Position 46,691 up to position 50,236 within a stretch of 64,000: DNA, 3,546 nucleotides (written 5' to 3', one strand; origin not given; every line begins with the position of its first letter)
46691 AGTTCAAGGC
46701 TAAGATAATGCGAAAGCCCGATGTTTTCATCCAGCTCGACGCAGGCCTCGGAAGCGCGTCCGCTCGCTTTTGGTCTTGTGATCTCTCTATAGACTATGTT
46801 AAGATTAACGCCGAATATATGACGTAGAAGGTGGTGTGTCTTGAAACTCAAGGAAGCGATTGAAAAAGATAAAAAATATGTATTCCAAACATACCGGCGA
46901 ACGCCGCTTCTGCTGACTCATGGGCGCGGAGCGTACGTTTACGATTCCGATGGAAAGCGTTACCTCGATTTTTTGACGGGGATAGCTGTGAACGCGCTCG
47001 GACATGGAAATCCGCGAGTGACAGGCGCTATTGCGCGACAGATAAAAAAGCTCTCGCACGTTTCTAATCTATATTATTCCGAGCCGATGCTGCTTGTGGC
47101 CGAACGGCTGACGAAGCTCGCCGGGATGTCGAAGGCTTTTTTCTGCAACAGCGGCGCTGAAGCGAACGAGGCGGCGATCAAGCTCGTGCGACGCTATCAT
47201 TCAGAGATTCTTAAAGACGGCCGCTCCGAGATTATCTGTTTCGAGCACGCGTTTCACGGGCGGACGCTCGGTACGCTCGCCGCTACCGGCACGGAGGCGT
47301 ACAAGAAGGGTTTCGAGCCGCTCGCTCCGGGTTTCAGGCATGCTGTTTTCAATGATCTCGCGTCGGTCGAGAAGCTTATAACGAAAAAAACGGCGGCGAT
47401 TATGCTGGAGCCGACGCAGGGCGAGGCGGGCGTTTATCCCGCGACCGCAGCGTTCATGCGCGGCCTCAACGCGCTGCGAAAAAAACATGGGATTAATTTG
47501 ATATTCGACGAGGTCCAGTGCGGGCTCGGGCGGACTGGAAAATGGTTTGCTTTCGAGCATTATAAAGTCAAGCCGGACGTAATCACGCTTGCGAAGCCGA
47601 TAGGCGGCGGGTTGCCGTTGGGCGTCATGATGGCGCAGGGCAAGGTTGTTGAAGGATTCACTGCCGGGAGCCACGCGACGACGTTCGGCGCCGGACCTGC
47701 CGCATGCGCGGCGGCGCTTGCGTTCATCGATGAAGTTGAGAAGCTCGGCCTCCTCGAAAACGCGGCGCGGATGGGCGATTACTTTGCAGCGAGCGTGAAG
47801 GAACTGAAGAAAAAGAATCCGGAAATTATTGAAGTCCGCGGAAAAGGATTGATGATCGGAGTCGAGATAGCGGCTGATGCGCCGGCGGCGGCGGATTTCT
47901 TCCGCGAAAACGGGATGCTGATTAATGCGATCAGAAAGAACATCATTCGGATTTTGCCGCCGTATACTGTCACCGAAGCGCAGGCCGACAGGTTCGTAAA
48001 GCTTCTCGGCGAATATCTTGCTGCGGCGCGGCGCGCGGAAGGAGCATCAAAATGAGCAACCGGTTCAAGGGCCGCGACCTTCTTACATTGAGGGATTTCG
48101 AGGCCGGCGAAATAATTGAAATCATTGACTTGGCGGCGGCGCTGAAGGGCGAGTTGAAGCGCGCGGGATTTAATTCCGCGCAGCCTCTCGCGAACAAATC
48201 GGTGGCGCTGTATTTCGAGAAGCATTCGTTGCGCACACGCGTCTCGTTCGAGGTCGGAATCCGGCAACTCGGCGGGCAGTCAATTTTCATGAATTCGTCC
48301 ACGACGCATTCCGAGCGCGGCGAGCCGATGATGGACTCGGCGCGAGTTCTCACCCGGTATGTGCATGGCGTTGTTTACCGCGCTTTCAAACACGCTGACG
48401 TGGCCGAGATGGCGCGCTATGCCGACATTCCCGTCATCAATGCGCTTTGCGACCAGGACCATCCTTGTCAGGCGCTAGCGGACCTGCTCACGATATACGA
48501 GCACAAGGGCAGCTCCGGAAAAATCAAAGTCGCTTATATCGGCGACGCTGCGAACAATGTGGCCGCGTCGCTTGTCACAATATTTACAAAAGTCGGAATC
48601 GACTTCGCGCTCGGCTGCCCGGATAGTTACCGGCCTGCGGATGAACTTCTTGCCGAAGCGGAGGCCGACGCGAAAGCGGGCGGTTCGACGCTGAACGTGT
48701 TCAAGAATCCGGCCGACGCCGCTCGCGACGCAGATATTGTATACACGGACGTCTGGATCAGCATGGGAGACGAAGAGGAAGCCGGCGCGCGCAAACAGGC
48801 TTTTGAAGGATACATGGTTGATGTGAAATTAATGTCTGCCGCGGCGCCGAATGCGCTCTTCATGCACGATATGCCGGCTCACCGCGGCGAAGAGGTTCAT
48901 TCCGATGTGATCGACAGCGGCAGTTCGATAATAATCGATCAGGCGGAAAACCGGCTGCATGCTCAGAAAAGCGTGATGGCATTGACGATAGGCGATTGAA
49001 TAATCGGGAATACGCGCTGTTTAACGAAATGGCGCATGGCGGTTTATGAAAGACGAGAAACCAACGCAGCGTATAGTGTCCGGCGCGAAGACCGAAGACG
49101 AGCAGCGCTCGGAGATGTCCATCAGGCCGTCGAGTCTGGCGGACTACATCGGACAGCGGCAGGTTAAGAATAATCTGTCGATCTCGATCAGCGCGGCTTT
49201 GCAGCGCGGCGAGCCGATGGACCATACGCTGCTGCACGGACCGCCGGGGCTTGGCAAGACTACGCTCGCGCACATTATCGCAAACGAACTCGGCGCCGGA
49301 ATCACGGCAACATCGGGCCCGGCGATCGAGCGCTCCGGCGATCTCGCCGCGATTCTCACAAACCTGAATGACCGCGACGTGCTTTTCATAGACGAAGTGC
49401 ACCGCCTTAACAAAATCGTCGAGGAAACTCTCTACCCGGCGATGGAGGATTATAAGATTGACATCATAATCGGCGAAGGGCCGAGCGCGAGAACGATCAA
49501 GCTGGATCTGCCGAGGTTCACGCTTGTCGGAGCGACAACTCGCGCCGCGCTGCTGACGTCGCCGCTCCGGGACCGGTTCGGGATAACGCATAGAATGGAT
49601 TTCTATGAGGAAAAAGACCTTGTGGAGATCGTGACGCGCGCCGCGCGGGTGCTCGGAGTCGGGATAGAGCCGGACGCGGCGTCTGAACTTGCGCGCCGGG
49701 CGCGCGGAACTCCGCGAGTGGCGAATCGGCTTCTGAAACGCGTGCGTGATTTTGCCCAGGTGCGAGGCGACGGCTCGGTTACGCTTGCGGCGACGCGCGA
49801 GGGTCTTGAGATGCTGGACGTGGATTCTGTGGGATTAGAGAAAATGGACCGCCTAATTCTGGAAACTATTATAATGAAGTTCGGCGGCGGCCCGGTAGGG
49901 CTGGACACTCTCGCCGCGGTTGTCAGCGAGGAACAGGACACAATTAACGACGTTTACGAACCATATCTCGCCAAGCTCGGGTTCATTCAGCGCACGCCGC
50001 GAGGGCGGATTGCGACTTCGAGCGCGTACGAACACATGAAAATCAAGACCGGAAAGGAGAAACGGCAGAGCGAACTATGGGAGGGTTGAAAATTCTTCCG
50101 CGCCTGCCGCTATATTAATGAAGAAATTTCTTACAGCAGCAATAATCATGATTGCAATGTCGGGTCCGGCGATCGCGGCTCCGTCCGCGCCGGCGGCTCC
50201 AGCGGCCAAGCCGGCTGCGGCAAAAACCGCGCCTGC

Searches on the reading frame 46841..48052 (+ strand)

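Call 64: search_protein_families(library=ncbifam, proteins=[window:46841-48052:+], max_evalue=0.00001)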
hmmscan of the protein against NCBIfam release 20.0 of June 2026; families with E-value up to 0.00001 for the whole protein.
window:46841-48052:+ (404 aa): 69 families (the best 25 are shown)
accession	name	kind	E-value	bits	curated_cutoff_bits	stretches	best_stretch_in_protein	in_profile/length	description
TIGR00707.1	argD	subfamily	8.4e-142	472.5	410.05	1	13-391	1-378/381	acetylornithine/succinylornithine family transaminase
NF002874.0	PRK03244.1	equivalog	3.1e-135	451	457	1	5-398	9-397/399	acetylornithine transaminase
NF002325.0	PRK01278.1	subfamily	5.8e-132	440.1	372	1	12-398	4-391/395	acetylornithine transaminase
NF002797.0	PRK02936.1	equivalog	1.5e-119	399.2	496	1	13-395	3-379/385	acetylornithine transaminase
NF002985.0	PRK03715.1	equivalog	2e-113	379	568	1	16-394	13-392/395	acetylornithine transaminase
NF003273.0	PRK04260.1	equivalog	1e-111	373.1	616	1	13-392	3-374/376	acetylornithine transaminase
NF003468.0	PRK05093.1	subfamily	2.6e-108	362.3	522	1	11-386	13-392/405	acetylornithine/succinyldiaminopimelate transaminase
NF004426.0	PRK05769.1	equivalog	1.2e-107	360.5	552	2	182-395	220-439/441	acetyl ornithine aminotransferase family protein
TIGR03246.1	arg_catab_astC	subfamily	5.4e-107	358.2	609.95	1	12-383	8-383/397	acetylornithine/succinylornithine family transaminase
NF009047.0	PRK12381.1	subfamily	6.7e-107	357.8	630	1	11-384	11-388/406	bifunctional succinylornithine transaminase/acetylornithine transaminase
NF005993.0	PRK08117.1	subfamily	2.5e-98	329.5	574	2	180-395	204-429/433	aspartate aminotransferase family protein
NF003397.0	PRK04612.1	equivalog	2.7e-94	316.3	735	1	10-385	11-394/408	acetylornithine transaminase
NF003145.0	PRK04073.1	equivalog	1.6e-91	306.8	656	1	2-384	3-386/396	ornithine--oxo-acid transaminase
TIGR01885.1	Orn_aminotrans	equivalog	4.3e-89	299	378.4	1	4-390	2-398/402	ornithine--oxo-acid transaminase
NF042418.1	LysJ_Th_th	equivalog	2.4e-88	296.6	700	1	7-393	4-385/386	[LysW]-aminoadipate semialdehyde transaminase LysJ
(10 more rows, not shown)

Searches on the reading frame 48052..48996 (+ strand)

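Call 82: search_protein_families(library=pfam, proteins=[window:48052-48996:+], max_evalue=0.00001)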
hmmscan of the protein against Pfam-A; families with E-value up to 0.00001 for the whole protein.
window:48052-48996:+ (315 aa): 2 families
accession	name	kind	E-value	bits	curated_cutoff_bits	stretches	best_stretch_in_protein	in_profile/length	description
PF00185.30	OTCace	-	5.5e-54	182.9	29.4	1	157-311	2-156/157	Aspartate/ornithine carbamoyltransferase, Asp/Orn binding domain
PF02729.26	OTCace_N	-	3.4e-46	157.4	29.9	1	8-150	1-148/148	Aspartate/ornithine carbamoyltransferase, carbamoyl-P binding domain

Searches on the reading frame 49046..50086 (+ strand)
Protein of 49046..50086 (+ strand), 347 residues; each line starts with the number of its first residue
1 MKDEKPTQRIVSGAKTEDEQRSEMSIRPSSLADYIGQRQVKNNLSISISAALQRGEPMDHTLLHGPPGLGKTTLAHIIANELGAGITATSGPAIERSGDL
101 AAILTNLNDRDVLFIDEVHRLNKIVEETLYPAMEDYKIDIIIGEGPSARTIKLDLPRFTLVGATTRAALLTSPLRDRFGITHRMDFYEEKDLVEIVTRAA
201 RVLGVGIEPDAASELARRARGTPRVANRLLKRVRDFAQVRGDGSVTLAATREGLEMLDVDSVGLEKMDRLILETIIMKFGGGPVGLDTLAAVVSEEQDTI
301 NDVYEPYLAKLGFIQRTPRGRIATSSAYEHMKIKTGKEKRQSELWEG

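Call 82: search_protein_families(library=pfam, proteins=[window:49046-50086:+], max_evalue=0.00001)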
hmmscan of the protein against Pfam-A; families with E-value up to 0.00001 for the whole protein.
window:49046-50086:+ (347 aa): 5 families
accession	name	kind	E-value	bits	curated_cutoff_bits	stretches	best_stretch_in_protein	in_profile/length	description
PF05496.18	RuvB_N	-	3.5e-80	267.8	27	1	26-184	1-159/159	Holliday junction DNA helicase RuvB P-loop domain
PF17864.7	AAA_lid_4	-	1.9e-30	104.9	27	1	187-260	1-74/74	RuvB AAA lid domain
PF05491.19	RuvB_C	-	5.1e-25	87.7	24.7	1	262-332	2-72/72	RuvB C-terminal winged helix domain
PF00004.35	AAA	-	5.8e-21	75.7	21.2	1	62-181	2-126/131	ATPase family associated with various cellular activities (AAA)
PF07728.20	AAA_5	-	5.3e-07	30.2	22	0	60-178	1-139/139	AAA domain (dynein-related subfamily)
